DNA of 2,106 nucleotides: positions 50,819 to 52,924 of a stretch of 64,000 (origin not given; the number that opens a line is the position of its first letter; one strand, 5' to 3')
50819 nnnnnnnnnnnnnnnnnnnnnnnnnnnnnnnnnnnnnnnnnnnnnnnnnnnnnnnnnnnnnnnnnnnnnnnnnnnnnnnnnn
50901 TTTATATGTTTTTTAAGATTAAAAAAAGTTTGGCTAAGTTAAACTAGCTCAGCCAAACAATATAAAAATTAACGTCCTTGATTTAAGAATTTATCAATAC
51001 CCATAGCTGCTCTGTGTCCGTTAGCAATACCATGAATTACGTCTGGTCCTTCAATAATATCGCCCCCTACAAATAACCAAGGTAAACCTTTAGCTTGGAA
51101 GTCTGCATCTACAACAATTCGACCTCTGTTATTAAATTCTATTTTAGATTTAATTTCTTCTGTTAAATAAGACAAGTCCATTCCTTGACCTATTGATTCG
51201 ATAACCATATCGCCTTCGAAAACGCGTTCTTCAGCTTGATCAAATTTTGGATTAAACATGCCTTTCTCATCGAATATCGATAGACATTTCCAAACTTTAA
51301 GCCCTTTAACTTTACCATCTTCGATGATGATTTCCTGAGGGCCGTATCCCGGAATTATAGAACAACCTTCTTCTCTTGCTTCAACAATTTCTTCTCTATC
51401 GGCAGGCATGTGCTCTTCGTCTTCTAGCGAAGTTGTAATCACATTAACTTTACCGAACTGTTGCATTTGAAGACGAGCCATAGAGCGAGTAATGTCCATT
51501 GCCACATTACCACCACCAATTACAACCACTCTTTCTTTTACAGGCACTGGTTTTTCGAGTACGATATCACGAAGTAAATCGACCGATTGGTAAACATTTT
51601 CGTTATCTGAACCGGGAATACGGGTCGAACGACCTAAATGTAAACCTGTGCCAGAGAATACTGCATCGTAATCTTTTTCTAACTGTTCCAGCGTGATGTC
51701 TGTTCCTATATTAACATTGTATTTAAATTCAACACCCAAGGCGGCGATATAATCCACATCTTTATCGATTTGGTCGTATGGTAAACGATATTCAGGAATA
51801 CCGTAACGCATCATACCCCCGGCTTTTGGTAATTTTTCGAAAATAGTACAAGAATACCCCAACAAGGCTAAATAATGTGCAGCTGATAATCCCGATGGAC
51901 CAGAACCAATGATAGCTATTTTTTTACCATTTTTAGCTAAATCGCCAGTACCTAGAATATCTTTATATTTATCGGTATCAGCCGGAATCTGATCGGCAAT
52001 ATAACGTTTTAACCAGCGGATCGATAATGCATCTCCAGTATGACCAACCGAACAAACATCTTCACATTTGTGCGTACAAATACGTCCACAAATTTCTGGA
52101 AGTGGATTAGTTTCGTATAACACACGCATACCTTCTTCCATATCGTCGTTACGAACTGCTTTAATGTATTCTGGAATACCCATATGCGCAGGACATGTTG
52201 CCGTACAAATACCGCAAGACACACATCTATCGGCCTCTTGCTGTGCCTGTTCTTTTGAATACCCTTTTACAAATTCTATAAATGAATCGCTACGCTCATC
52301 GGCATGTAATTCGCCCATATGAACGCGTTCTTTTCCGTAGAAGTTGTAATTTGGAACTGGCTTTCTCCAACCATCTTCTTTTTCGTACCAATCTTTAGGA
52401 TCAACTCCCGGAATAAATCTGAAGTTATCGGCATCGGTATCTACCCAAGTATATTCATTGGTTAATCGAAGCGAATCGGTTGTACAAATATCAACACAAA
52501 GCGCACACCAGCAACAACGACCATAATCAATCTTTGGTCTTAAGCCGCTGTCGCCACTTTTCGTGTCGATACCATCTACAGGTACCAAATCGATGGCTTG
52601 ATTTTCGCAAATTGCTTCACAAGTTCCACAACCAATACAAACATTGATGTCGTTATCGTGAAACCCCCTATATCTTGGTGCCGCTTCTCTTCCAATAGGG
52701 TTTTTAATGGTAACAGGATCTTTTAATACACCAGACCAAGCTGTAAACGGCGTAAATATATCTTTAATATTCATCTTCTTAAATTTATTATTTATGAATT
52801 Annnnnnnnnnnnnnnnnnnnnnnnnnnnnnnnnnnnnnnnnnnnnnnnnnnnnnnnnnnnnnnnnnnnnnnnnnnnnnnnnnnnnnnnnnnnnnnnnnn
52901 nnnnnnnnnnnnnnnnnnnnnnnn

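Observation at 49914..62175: A 13-gene Mrp + NuoHBCDI-like operon in MBX/MBS gene order with an NAD(P)H-flavoprotein input module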

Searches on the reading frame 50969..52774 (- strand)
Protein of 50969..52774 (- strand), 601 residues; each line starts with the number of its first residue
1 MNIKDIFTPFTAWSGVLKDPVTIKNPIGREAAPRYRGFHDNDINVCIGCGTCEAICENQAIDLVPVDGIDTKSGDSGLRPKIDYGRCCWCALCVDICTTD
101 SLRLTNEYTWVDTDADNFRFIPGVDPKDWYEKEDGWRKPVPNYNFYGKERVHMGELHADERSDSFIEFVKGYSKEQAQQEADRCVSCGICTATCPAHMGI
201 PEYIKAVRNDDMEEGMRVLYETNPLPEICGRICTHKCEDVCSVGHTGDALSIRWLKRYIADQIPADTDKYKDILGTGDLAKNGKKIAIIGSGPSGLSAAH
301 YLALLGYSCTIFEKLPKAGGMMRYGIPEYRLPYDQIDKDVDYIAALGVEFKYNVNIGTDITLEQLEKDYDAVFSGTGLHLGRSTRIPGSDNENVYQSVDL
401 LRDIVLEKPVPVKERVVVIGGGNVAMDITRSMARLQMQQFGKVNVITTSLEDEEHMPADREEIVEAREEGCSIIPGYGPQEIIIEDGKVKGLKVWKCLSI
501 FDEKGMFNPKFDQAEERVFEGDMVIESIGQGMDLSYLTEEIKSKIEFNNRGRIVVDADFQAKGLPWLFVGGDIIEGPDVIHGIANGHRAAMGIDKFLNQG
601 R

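Call 5: search_protein_families(library=pfam, proteins=[window:50969-52774:-], max_evalue=0.01)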
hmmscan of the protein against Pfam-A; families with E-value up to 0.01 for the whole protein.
window:50969-52774:- (601 aa): 20 families
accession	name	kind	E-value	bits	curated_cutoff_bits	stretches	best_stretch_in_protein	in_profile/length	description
PF14691.11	Fer4_20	-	8.6e-30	103.3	25.8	1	163-263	3-108/113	Dihydroprymidine dehydrogenase domain II, 4Fe-4S cluster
PF07992.20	Pyr_redox_2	-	1.6e-22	80.8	26.1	1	285-581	2-285/291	Pyridine nucleotide-disulphide oxidoreductase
PF13450.12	NAD_binding_8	-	7.9e-09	36.1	21.9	1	288-323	1-36/68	NAD(P)-binding Rossmann-like domain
PF00070.33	Pyr_redox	-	1.1e-08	35.8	22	0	285-318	1-34/82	Pyridine nucleotide-disulphide oxidoreductase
PF12838.12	Fer4_7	-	2e-08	35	27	1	46-100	2-51/52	4Fe-4S dicluster domain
PF13187.11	Fer4_9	-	2.4e-08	34.3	27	1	46-100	2-50/52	4Fe-4S dicluster domain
PF13484.11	Fer4_16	-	3.6e-07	31.3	30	0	170-196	39-65/66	4Fe-4S double cluster binding domain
PF14697.11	Fer4_21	-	3.2e-06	27.6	35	2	44-101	6-56/59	4Fe-4S dicluster domain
PF13534.11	Fer4_17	-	7.7e-06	26.8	22.2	1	173-198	35-60/61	4Fe-4S dicluster domain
PF00037.32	Fer4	-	1.2e-05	25.3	21.1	2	44-61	6-23/24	4Fe-4S binding domain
PF01266.30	DAO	-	3.7e-05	23.9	27.9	1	285-319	1-35/353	FAD dependent oxidoreductase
PF01494.25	FAD_binding_3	-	9.9e-05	22.2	22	1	286-318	4-36/349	FAD binding domain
PF13738.12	Pyr_redox_3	-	0.00014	21.7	30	0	412-437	163-188/305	Pyridine nucleotide-disulphide oxidoreductase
PF00890.30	FAD_binding_2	-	0.00037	20.3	20.4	1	286-320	2-36/414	FAD binding domain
PF13237.11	Fer4_10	-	0.00093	19.5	25.5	0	179-241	4-52/53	4Fe-4S dicluster domain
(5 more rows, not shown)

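Call 8: search_solved_structures(query=window:50969-52774:-, max_evalue=0.00001, show_alignments=0)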
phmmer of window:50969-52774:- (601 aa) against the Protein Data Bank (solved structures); distinct sequences matched with E-value up to 0.00001: 51.
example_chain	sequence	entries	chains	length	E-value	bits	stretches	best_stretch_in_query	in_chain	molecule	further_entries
9bov_A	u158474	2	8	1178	6.9e-79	268.8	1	189-598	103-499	Molybdopterin oxidoreductase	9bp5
5jca_L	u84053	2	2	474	4.5e-74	252.9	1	148-599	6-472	NADH-dependent Ferredoxin:NADP Oxidoreductase (NfnI) subunit alpha | NADH-dependent Ferredoxin:NADP Oxidoreductase subunit alpha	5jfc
4ylf_B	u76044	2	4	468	2.2e-73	250.7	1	152-597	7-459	Dihydropyrimidine dehydrogenase subunit A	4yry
5vj7_A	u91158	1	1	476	3.5e-73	250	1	148-599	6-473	Oxidoreductase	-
9n5u_A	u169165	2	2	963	1.4e-70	241.4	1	181-598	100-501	NfnA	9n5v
8oh5_C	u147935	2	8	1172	3e-70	240.3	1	189-598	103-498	Formate dehydrogenase-O, major subunit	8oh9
6s6s_G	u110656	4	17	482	2.2e-53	184.5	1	158-596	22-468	Glutamate synthase [NADPH] small chain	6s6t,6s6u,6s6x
2vdc_G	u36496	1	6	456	6.4e-52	179.7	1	165-596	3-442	GLUTAMATE SYNTHASE [NADPH] SMALL CHAIN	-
1gt8_A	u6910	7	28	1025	7.2e-41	143.2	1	173-597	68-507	DIHYDROPYRIMIDINE DEHYDROGENASE | Dihydropyrimidine dehydrogenase [NADP(+)]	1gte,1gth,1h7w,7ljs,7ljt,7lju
1h7x_A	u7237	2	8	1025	7.2e-41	143.2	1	173-597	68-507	DIHYDROPYRIMIDINE DEHYDROGENASE | Dihydropyrimidine dehydrogenase [NADP(+)]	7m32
7m31_A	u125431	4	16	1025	7.2e-41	143.2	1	173-597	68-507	Dihydropyrimidine dehydrogenase [NADP(+)]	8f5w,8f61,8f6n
7mfm_I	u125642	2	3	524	9.1e-41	142.9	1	164-597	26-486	Glutamate synthase (NADPH) small chain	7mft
6u8y_N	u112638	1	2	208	3.8e-21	78.1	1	9-145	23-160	NADH dehydrogenase subunit I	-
6qkg_A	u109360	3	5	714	8.6e-10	40.6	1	281-432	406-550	NCR A | NCR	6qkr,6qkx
8e9g_I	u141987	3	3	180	1.3e-09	40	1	15-114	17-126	NADH-quinone oxidoreductase subunit I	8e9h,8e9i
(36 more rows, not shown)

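Call 10: search_protein_families(library=ncbifam, proteins=[window:50969-52774:-], max_evalue=0.001)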
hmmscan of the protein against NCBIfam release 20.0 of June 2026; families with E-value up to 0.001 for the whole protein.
window:50969-52774:- (601 aa): 80 families (the best 25 are shown)
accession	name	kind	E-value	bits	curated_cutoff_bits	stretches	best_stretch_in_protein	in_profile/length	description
NF010590.0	PRK13984.1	equivalog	2.5e-264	878.1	946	1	2-599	7-608/611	putative oxidoreductase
NF009410.0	PRK12771.1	subfamily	3.6e-127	425.3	516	2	190-599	50-447/566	NAD(P)-binding protein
NF009454.0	PRK12814.1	equivalog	1.9e-97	327.2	916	2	188-599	102-502/657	putative NADPH-dependent glutamate synthase small subunit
NF009414.0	PRK12778.1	equivalog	1.3e-93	314.7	1103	1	147-599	293-751/752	bifunctional dihydroorotate dehydrogenase B NAD binding subunit/NADPH-dependent glutamate synthase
TIGR01316.1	gltA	equivalog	3.7e-89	299.6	471.75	1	159-597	3-449/449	NADPH-dependent glutamate synthase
TIGR01318.1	gltD_gamma_fam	subfamily_domain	4.9e-82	275.9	482.95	1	145-598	3-466/467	glutamate synthase, small subunit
NF009408.0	PRK12769.1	equivalog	9.8e-81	271.8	1003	1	45-598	86-652/659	formate-dependent uric acid utilization protein AegA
NF009413.0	PRK12775.1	equivalog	1.6e-72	244.7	1895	1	150-600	299-757/1006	putative trifunctional 2-polyprenylphenol hydroxylase/glutamate synthase subunit beta/ferritin domain-containing protein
TIGR03315.1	Se_ygfK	equivalog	2.6e-70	237.1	835.3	1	189-593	446-835/1012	putative selenate reductase subunit YgfK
TIGR01317.1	GOGAT_sm_gam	subfamily_domain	8.3e-65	219.5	447.7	1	151-597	11-478/485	glutamate synthase small subunit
NF009451.0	PRK12809.1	equivalog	7.5e-63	212.8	1154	1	43-592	84-629/639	formate-dependent uric acid utilization protein YgfT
NF009409.0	PRK12770.1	subfamily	8.7e-53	179.6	343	1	280-599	15-352/360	putative glutamate synthase subunit beta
NF009415.0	PRK12779.1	equivalog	1.2e-52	179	1519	1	192-593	212-622/944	putative bifunctional glutamate synthase subunit beta/2-polyprenylphenol hydroxylase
NF045663.1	diclust_near_Sec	equivalog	5e-40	137.3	530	1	190-379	20-200/759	pyridine nucleotide-disulfide oxidoreductase/dicluster-binding protein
NF004543.0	PRK05888.2-5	equivalog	1.6e-24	86.6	243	1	8-150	22-169/217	NADH-quinone oxidoreductase subunit NuoI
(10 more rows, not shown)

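Call 13: find_encoding_contigs(protein=window:50969-52774:-, flank=10000, max_places=4)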
Protein window:50969-52774:- (601 aa): no gene with exactly this product is on record in the collection.

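Call 15: find_homologous_proteins(query=window:50969-52774:-, max_evalue=1e-20)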
Query window:50969-52774:- (601 aa): 7940 proteins with E <= 1e-20 among 8000 candidates; the best 120 are listed.
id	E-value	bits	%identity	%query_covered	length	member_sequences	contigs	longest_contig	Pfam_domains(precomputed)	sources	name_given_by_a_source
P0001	0.0e+0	1419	100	100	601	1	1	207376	PF14697.12,PF13450.13,PF14691.12,PF07992.21,PF00070.34,PF00037.33,PF13484.12,PF12838.13,PF13534.12,PF13187.12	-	-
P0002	0.0e+0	1248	87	100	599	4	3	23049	PF14697.12,PF13450.13,PF14691.12,PF07992.21,PF00070.34,PF00037.33,PF13484.12,PF12838.13,PF13534.12,PF13183.12,PF13187.12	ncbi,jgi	-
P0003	0.0e+0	1223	84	100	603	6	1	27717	PF14697.12,PF13450.13,PF14691.12,PF07992.21,PF00070.34,PF00037.33,PF13484.12,PF12838.13,PF13187.12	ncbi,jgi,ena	-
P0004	0.0e+0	1210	83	99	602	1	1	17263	PF14697.12,PF01266.31,PF13450.13,PF14691.12,PF07992.21,PF00070.34,PF00037.33,PF13484.12,PF12838.13,PF13534.12,PF13187.12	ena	-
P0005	0.0e+0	1202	83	99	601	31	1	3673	PF14697.12,PF13450.13,PF14691.12,PF07992.21,PF00070.34,PF00037.33,PF13484.12,PF12838.13,PF13534.12,PF13187.12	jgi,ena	-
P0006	0.0e+0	1186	82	99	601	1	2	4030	PF14697.12,PF13450.13,PF14691.12,PF07992.21,PF00037.33,PF13484.12,PF12838.13,PF13534.12,PF13187.12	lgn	-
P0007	0.0e+0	1185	82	99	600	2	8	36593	PF14697.12,PF01266.31,PF13450.13,PF14691.12,PF07992.21,PF00070.34,PF00037.33,PF13484.12,PF12838.13,PF13187.12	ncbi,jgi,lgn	-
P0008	0.0e+0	1184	81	100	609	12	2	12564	PF14697.12,PF13450.13,PF14691.12,PF07992.21,PF00037.33,PF13484.12,PF12838.13,PF13534.12,PF13183.12,PF13187.12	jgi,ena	-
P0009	0.0e+0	1179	81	99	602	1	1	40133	PF14697.12,PF13450.13,PF07992.21,PF00070.34,PF13484.12,PF12838.13,PF13534.12,PF01494.26,PF01266.31,PF14691.12,PF00037.33,PF13183.12,PF13187.12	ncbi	-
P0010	0.0e+0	1160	90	90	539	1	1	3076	PF13450.13,PF14691.12,PF07992.21,PF00070.34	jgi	jgi:glutamate synthase (NADPH/NADH) small chain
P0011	0.0e+0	1154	80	100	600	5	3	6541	PF14697.12,PF13450.13,PF14691.12,PF07992.21,PF00070.34,PF00037.33,PF13484.12,PF12838.13,PF13534.12,PF13187.12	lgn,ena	-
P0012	0.0e+0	1153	81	99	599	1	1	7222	PF14697.12,PF13450.13,PF07992.21,PF00070.34,PF13484.12,PF12838.13,PF13534.12,PF01946.24,PF01266.31,PF14691.12,PF00037.33,PF13187.12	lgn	-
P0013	0.0e+0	1151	81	99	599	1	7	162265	PF14697.12,PF13450.13,PF07992.21,PF00070.34,PF13484.12,PF12838.13,PF13534.12,PF01946.24,PF01266.31,PF14691.12,PF00037.33,PF13237.12,PF13187.12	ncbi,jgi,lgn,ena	-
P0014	0.0e+0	1142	79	100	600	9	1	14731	PF14697.12,PF13450.13,PF14691.12,PF07992.21,PF00070.34,PF00037.33,PF13484.12,PF12838.13,PF13534.12,PF13187.12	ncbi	-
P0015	0.0e+0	1140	79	100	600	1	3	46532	PF14697.12,PF13450.13,PF14691.12,PF07992.21,PF00070.34,PF00037.33,PF13484.12,PF12838.13,PF13534.12,PF13187.12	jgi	jgi:glutamate synthase (NADPH/NADH) small chain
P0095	0.0e+0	1025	70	99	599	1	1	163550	PF14697.12,PF13450.13,PF07992.21,PF00070.34,PF13484.12,PF12838.13,PF13534.12,PF01494.26,PF01266.31,PF14691.12,PF00037.33,PF13738.13,PF13187.12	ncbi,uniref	ncbi:FAD-dependent oxidoreductase [Tenuifilum osseticum]|uniref:FAD-dependent oxidoreductase n=1 Tax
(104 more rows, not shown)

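Call 35: find_encoding_contigs(protein=P0095, flank=10000, max_places=2)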
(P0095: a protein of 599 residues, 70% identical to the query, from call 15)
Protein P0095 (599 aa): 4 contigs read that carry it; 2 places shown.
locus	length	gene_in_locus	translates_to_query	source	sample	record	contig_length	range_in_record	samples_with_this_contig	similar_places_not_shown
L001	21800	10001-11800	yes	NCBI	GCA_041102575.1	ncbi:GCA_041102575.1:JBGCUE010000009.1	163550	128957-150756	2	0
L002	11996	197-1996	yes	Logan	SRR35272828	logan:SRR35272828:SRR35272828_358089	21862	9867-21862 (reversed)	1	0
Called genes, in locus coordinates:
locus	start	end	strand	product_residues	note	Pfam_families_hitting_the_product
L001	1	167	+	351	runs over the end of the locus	PF01479:S4 (weak), PF00849:PseudoU_synth_2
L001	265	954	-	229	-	PF00027:cNMP_binding, PF13545:HTH_Crp_2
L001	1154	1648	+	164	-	PF01899:MNHE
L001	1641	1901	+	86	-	PF04066:MrpF_PhaF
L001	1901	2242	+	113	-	PF03334:PhaG_MnhG_YufB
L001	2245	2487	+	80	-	PF13244:MbhD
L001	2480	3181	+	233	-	PF20501:MbhE, PF09878:EhaG (weak), PF04039:MnhB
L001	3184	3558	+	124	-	PF00420:Oxidored_q2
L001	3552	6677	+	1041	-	PF00361:Proton_antipo_M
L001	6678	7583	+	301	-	PF00146:NADHdh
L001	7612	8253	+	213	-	PF01058:Oxidored_q6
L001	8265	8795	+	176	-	PF00329:Complex1_30kDa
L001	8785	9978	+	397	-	PF00346:Complex1_49kDa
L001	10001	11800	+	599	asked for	PF13484:Fer4_16 (faint), PF13534:Fer4_17 (faint), PF00037:Fer4 (faint), PF12838:Fer4_7 (weak), PF14691:Fer4_20, PF01266:DAO (weak), PF07992:Pyr_redox_2, PF13450:NAD_binding_8, +5 more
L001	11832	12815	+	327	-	PF01180:DHO_dh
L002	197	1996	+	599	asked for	PF13484:Fer4_16 (faint), PF13534:Fer4_17 (faint), PF00037:Fer4 (faint), PF12838:Fer4_7 (weak), PF14691:Fer4_20, PF01266:DAO (weak), PF07992:Pyr_redox_2, PF13450:NAD_binding_8, +5 more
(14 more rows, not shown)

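Call 36: search_protein_representatives(protein=window:50969-52774:-)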
Query: 601 residues. Proteins with E-value up to 0.001 (for the whole library): 20807; up to 1e-10: 10482; up to 1e-30: 3608. The best 150 are listed.
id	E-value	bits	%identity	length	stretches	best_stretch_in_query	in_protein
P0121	2.3e-209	713.1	55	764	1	4-598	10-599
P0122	6.9e-204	695.0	55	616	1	3-600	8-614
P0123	4.4e-184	629.6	53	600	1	1-596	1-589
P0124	2.9e-179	613.6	49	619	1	4-598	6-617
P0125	3.6e-147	507.6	72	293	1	3-296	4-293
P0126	1.6e-146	505.5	43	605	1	4-599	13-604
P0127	2.5e-145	501.6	44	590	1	3-597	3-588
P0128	2.3e-141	488.5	43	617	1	7-599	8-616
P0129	1.4e-139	482.5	43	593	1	3-597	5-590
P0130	4.1e-138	477.7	42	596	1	7-595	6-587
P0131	3.3e-137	474.7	42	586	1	7-597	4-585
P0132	9.3e-133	460.0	43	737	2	122-598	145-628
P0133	9.5e-132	456.7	53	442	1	153-597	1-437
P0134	9.9e-122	423.6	50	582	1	5-405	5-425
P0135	4.8e-119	414.7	47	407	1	198-598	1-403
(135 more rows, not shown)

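Call 38: find_related_loci(query=A1, collection=genome_contigs, flank=10000)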
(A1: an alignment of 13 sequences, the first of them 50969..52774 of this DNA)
Query A1 (601 aa) in genome_contigs; peptide patterns used: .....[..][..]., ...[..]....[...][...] (x = any residue, [..] = any of these).
600 stretches matched a pattern (row limit reached: there are more); 580 encode a relative of the query (tblastn E <= 1e-3); the best 80 are kept; 80 distinct loci.
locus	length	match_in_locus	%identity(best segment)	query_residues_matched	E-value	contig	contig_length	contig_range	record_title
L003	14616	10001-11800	82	1-601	0e+0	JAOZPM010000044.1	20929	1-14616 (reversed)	MAG: Bacteroidales bacterium isolate GMC4.metabat2.217 GMC4_2340_length_20929_cov_11.999760, whole genome shotgun sequen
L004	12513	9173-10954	74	1-597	0e+0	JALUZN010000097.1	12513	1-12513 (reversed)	MAG: Draconibacterium sp. isolate 132-544_metabat1_scaf2bin.004 132-544_scaffold_1487_c1, whole genome shotgun sequence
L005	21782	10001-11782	73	1-597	0e+0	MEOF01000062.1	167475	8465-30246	MAG: Bacteroidetes bacterium GWF2_33_38 gwf2_scaffold_81, whole genome shotgun sequence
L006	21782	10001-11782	75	3-599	0e+0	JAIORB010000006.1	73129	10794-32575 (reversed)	MAG: Bacteroidales bacterium isolate SMBSF07 20071_Bin_5_contigs_1_c_000000000064, whole genome shotgun sequence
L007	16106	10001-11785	72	1-597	0e+0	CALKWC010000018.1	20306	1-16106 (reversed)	MAG TPA_asm: uncultured Marinilabiliales bacterium isolate SRR5894287_bin.66_CONCOCT_v1.1_MAG genome assembly, contig: E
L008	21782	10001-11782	72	3-601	0e+0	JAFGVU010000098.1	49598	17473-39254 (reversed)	MAG: Bacteroidales bacterium isolate ZodW_Metabat.182 k87_6611292, whole genome shotgun sequence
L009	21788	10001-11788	71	2-599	0e+0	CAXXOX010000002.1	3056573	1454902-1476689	MAG: Bacteroidales bacterium isolate 201d7cc5-cfe6-415f-8efa-99aa2e61e932 genome assembly, contig: contig_2, whole genom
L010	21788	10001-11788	71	2-599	0e+0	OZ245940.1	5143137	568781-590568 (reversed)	MAG: Bacteroidales bacterium isolate 16348817-e9c6-4614-bd1d-2438ea9eb1e5 genome assembly, chromosome: 1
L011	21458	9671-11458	72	1-599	0e+0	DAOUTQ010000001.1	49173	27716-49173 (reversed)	MAG TPA_asm: Bacteroidales bacterium isolate CSMAG_801 CSMAG_801_k141_735891_length_49173_cov_9.0000, whole genome shotg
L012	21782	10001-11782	72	3-601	0e+0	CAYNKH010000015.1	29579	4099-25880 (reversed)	MAG TPA_asm: uncultured Bacteroidales bacterium isolate binchicken_co59_69 genome assembly, contig: NODE_2943_length_295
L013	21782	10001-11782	70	3-599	0e+0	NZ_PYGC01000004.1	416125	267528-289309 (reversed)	Prolixibacter denitrificans strain DSM 27267 Ga0181020_104, whole genome shotgun sequence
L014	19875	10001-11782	71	3-601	0e+0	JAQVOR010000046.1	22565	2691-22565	MAG: Bacteroidales bacterium isolate STF1_185 NODE_5406_length_22565_cov_5.342321_Sandtown_F1, whole genome shotgun sequ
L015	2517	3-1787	73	1-599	0e+0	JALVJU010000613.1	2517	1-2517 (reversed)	MAG: Marinilabiliaceae bacterium isolate A1_metabat2_scaf2bin.082 A1_NODE_76622_length_2517_cov_10.885774, whole genome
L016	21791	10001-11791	72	1-601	0e+0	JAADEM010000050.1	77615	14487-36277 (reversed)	MAG: Chlorobiota bacterium isolate L_MetaBat.217 contig-127_106, whole genome shotgun sequence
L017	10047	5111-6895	69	1-597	0e+0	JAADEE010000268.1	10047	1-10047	MAG: Chlorobiota bacterium isolate L_MetaBat.177 contig-127_8132, whole genome shotgun sequence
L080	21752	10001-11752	56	1-590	0e+0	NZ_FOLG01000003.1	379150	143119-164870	Tropicimonas isoalkanivorans strain DSM 19548, whole genome shotgun sequence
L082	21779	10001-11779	56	1-597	0e+0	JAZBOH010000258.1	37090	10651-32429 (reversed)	MAG: Lysobacterales bacterium isolate bin.7 k117_9896575, whole genome shotgun sequence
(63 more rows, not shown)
